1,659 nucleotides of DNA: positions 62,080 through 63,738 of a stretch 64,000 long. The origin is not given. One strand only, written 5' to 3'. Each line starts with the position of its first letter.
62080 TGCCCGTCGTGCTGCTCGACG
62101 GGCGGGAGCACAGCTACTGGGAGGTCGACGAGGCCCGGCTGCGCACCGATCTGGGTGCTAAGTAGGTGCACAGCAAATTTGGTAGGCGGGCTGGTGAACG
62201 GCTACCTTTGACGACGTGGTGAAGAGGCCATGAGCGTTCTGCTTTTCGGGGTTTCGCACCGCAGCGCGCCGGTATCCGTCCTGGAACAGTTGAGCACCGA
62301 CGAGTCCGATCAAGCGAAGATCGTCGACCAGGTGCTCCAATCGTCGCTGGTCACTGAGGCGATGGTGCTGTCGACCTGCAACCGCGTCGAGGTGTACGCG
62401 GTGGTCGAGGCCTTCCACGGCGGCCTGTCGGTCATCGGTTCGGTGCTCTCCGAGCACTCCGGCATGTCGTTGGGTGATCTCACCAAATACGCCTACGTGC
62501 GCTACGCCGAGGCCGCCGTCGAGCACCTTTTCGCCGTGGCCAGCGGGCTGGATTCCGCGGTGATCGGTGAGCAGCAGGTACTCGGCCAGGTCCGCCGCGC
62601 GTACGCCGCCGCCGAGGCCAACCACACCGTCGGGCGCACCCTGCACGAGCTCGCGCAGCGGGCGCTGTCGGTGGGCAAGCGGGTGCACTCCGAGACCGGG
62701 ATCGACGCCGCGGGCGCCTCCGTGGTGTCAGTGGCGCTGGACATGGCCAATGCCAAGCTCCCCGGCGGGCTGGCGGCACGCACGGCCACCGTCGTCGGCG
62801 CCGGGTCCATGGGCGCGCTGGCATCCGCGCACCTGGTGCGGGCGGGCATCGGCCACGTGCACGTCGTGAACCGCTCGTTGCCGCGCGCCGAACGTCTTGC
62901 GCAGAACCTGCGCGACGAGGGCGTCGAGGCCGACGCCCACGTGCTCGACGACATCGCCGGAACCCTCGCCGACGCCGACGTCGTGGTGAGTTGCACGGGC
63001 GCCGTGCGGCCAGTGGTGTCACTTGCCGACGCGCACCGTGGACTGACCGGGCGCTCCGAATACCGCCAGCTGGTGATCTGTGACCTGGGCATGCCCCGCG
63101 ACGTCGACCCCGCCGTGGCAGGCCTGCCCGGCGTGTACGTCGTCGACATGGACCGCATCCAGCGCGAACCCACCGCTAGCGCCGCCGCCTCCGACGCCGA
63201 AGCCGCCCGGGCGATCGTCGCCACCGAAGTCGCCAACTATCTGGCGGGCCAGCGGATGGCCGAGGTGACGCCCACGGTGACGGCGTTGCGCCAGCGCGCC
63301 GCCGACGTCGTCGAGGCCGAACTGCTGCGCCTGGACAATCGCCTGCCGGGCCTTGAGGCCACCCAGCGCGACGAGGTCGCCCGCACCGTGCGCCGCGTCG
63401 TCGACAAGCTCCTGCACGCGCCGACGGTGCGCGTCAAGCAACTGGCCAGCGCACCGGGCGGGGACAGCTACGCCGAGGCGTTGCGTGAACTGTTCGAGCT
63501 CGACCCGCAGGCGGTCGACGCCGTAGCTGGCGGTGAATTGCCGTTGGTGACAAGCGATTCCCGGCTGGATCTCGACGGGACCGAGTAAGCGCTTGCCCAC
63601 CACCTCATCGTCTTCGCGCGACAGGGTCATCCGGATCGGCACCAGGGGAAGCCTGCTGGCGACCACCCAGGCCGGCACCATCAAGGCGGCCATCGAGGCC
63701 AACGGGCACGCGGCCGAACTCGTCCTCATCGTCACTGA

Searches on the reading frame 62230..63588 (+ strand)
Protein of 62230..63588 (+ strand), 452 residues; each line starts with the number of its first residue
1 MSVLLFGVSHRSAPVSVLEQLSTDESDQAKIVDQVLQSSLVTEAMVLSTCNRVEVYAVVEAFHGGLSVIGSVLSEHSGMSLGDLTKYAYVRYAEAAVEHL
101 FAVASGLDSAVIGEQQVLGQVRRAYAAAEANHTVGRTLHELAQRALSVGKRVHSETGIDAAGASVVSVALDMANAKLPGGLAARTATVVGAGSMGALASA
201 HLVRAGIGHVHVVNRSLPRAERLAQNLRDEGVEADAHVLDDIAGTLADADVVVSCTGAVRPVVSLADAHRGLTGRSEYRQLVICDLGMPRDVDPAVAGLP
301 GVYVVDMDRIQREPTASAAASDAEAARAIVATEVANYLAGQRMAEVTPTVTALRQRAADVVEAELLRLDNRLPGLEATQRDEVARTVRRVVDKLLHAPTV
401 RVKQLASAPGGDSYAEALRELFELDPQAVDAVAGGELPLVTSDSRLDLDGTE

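Call 32: search_protein_families(library=ncbifam, proteins=[window:62230-63588:+])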
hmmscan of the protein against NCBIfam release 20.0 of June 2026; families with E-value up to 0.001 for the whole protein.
window:62230-63588:+ (452 aa): 19 families
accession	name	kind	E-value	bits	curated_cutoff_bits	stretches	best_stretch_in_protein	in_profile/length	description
NF000744.0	PRK00045.1-3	equivalog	6.4e-188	625.1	429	1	1-433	1-433/447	glutamyl-tRNA reductase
TIGR01035.1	hemA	equivalog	1e-140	469.4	209.55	1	3-425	1-416/416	glutamyl-tRNA reductase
NF000750.0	PRK00045.3-4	equivalog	2.1e-80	270.9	289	1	3-433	3-422/439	glutamyl-tRNA reductase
NF010548.0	PRK13940.1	equivalog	2.8e-34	118.6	469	1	3-411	3-397/414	glutamyl-tRNA reductase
NF000752.0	PRK00045.4-2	equivalog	8.7e-27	94.3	381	1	39-226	42-224/412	glutamyl-tRNA reductase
NF000751.1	PRK00045.4-1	equivalog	1.1e-22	80.7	478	1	36-227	39-227/426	glutamyl-tRNA reductase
NF001909.0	PRK00676.1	equivalog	1.2e-18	67.3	478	1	6-167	6-160/338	glutamyl-tRNA reductase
TIGR03944.1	dehyd_SbnB_fam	equivalog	5e-09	35.6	326.9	1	177-349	126-290/327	2,3-diaminopropionate biosynthesis protein SbnB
NF004793.0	PRK06141.1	equivalog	2.8e-08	33.1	322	1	183-266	125-207/314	bifunctional Delta(1)-pyrroline-2-carboxylate/Delta(1)-piperideine-2-carboxylate reductase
NF006141.0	PRK08291.1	equivalog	9.5e-08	31.4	408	1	182-309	131-253/330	cyclodeaminase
NF001311.0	PRK00258.1-3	equivalog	4.2e-07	29.4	235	1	80-256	30-196/279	shikimate dehydrogenase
NF001312.0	PRK00258.1-4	equivalog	3.4e-06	26.5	295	1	176-256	120-197/285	shikimate dehydrogenase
NF006379.0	PRK08618.1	equivalog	4.8e-06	26.1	417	1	182-271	126-215/326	ornithine cyclodeaminase family protein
TIGR03911.1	pyrrolys_PylD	equivalog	1.7e-05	24.1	150.05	1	172-235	134-196/266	3-methylornithyl-N6-L-lysine dehydrogenase PylD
NF009201.0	PRK12549.1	subfamily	4.5e-05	22.7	235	1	184-256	130-202/286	shikimate dehydrogenase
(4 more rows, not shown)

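Call 45: find_encoding_contigs(protein=window:62230-63588:+, flank=1200, max_places=10)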
Protein window:62230-63588:+ (452 aa): no gene with exactly this product is on record in the collection.
